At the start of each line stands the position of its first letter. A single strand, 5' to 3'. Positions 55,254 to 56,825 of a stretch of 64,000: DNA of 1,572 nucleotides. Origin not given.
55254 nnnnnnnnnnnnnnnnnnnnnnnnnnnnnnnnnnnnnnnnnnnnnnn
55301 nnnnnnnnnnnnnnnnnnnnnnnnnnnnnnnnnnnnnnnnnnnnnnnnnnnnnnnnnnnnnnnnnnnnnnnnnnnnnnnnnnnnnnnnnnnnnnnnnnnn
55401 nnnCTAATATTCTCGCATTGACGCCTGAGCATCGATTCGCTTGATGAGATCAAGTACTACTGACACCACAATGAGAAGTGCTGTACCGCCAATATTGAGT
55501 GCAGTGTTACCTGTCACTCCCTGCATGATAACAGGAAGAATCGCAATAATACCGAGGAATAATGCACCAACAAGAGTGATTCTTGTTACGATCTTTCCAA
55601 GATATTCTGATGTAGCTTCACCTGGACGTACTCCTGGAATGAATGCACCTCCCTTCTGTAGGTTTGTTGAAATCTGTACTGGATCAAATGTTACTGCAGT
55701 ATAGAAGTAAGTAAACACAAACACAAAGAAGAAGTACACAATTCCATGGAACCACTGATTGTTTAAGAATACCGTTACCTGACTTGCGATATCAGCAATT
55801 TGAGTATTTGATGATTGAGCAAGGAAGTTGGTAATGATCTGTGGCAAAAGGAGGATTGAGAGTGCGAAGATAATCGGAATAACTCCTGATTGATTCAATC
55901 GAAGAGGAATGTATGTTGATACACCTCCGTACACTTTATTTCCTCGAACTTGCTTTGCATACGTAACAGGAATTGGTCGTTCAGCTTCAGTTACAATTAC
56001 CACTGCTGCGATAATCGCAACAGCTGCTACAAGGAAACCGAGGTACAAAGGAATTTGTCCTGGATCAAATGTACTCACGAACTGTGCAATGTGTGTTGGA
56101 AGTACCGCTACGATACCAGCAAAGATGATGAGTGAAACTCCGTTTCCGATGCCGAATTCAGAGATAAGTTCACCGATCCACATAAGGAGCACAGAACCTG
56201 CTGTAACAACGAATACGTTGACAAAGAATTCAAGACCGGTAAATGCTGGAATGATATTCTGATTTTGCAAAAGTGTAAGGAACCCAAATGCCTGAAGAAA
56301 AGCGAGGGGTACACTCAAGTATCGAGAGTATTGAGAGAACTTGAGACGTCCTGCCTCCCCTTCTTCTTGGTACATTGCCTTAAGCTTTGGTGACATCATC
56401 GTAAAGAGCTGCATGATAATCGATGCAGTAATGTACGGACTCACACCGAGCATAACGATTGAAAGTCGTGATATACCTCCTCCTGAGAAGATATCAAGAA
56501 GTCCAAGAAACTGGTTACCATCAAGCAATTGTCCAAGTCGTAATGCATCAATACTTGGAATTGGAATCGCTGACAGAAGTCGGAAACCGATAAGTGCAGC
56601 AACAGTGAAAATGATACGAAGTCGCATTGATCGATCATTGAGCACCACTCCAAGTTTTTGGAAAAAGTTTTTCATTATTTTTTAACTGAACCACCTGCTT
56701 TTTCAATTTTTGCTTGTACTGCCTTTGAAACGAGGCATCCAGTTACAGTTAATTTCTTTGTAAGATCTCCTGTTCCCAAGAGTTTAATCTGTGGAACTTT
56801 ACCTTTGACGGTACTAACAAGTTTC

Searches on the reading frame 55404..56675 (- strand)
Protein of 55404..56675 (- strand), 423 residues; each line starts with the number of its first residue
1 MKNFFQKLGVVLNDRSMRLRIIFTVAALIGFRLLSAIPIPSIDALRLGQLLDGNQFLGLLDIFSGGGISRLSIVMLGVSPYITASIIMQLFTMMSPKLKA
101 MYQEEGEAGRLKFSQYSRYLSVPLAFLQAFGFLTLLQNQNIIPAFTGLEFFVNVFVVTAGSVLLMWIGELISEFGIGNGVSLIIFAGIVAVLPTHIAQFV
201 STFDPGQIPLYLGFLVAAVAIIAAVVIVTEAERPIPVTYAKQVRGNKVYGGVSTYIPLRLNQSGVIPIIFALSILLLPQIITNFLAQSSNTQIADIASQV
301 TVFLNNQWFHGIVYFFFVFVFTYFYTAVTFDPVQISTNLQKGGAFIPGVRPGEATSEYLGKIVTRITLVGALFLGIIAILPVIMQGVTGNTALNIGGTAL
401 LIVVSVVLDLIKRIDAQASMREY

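Call 61: search_protein_families(library=pfam, proteins=[window:55404-56675:-], max_evalue=0.00001)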
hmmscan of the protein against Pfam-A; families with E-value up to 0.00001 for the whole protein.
window:55404-56675:- (423 aa): 1 family
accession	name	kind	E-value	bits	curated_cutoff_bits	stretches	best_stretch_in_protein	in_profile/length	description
PF00344.25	SecY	-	9.6e-101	337.6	32.2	1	72-410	1-305/306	SecY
